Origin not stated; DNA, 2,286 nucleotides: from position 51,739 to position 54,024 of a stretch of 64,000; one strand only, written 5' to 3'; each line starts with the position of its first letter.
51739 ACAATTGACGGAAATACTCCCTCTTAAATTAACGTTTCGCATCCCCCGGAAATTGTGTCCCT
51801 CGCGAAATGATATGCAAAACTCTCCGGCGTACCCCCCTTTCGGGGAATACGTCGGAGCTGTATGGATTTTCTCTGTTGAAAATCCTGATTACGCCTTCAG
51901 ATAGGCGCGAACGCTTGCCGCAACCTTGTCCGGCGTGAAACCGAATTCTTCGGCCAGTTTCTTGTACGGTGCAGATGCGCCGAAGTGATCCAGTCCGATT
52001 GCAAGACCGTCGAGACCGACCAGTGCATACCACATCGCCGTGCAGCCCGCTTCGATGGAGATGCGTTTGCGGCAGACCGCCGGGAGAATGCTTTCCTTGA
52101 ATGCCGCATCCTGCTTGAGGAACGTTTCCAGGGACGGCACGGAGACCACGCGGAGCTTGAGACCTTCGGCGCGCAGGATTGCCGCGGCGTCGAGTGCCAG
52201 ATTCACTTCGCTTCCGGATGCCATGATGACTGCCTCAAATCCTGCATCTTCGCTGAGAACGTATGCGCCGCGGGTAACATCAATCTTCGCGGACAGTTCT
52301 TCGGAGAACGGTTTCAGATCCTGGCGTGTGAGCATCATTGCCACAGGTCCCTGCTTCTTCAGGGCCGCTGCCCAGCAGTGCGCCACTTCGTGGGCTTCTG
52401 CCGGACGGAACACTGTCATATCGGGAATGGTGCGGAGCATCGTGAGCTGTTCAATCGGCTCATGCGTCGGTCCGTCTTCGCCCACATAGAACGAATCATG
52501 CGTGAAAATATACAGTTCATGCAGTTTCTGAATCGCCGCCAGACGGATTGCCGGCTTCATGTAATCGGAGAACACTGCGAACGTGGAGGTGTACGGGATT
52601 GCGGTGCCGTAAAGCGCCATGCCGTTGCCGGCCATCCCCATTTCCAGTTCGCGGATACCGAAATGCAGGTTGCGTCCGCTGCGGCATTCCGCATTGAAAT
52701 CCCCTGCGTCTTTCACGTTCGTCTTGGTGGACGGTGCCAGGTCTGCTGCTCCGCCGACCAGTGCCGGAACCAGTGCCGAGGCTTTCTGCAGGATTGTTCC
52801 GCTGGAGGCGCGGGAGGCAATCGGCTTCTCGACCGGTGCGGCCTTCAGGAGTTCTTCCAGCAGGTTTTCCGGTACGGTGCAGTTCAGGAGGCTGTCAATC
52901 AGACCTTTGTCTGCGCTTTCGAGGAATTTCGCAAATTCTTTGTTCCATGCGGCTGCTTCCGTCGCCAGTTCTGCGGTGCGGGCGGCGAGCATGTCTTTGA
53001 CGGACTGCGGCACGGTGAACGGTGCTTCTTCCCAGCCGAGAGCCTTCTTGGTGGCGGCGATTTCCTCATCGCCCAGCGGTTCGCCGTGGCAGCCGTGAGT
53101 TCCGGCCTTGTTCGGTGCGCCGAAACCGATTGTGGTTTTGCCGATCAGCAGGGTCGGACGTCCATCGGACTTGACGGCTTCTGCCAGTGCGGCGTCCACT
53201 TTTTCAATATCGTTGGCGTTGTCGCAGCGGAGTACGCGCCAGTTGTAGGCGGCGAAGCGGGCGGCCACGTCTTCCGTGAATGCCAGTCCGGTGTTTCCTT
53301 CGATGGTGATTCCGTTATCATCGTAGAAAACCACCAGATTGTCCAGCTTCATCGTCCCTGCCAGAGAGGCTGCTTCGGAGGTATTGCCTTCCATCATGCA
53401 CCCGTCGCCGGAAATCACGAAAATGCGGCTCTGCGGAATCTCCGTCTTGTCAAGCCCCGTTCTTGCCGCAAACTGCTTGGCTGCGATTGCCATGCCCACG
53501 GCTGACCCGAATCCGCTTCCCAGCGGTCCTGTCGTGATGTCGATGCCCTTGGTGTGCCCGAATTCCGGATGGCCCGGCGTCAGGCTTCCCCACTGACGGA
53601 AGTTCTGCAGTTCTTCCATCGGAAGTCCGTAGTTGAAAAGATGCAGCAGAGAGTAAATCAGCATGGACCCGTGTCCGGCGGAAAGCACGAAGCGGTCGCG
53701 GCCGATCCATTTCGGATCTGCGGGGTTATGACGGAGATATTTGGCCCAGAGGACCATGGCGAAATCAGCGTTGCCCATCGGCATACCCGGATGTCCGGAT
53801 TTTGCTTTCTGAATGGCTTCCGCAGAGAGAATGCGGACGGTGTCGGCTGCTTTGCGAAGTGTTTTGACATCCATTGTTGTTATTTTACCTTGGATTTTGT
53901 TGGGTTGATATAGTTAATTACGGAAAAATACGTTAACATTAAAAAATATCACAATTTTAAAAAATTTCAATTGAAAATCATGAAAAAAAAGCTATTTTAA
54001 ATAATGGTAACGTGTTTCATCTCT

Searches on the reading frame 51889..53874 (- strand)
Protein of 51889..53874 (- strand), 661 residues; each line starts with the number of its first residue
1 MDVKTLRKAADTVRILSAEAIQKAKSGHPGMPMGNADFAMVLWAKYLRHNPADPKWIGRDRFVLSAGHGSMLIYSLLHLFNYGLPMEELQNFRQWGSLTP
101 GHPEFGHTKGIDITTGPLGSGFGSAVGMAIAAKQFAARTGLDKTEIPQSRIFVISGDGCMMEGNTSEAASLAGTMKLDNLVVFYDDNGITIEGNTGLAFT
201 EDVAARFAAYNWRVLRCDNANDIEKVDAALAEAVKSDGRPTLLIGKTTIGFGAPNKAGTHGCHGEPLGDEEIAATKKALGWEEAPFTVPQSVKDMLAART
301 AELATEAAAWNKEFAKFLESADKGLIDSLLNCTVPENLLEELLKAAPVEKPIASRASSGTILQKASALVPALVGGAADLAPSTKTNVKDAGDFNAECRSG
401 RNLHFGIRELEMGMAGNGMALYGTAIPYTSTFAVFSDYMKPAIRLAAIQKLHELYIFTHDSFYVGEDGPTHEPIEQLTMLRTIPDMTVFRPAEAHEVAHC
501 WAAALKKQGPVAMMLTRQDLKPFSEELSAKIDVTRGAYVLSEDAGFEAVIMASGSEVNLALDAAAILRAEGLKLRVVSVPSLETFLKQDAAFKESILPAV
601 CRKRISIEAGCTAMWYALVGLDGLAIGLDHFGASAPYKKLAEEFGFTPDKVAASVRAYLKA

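Call 8: search_protein_families(library=pfam, proteins=[window:51889-53874:-], max_evalue=0.01)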
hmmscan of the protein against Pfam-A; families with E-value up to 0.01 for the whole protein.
window:51889-53874:- (661 aa): 6 families
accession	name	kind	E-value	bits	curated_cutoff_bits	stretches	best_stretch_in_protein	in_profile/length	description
PF00456.26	Transketolase_N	-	5.4e-130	433.7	22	1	7-320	3-317/334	Transketolase, thiamine diphosphate binding domain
PF02779.29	Transket_pyr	-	4e-46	157.3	27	1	351-521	2-173/174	Transketolase, pyrimidine binding domain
PF22613.1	Transketolase_C_1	-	8.4e-37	126.3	27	1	536-647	1-113/113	Transketolase-like TK C-terminal domain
PF02780.25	Transketolase_C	-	4.6e-11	43.1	25.9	1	542-651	6-124/124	Transketolase, C-terminal domain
PF02775.26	TPP_enzyme_C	-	1.8e-05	25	21.9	1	121-242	29-148/151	Thiamine pyrophosphate enzyme, C-terminal TPP binding domain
PF13292.11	DXP_synthase_N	-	0.0031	17.3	21.2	1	87-196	83-180/274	1-deoxy-D-xylulose-5-phosphate synthase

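Call 15: list_cluster_members(proteins=[P0001, window:51889-53874:-, window:62382-63629:+])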
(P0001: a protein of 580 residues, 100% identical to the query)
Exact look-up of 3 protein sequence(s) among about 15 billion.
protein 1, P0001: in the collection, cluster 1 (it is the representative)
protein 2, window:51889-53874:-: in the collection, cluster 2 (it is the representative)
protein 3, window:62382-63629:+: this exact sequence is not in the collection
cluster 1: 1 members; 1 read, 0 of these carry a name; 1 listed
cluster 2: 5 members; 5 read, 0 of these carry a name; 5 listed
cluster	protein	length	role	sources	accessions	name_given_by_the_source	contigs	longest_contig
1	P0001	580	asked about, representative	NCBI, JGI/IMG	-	-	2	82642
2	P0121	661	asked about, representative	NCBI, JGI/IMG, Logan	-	-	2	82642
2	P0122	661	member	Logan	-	-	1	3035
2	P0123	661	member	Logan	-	-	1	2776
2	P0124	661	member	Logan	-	-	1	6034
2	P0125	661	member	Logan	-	-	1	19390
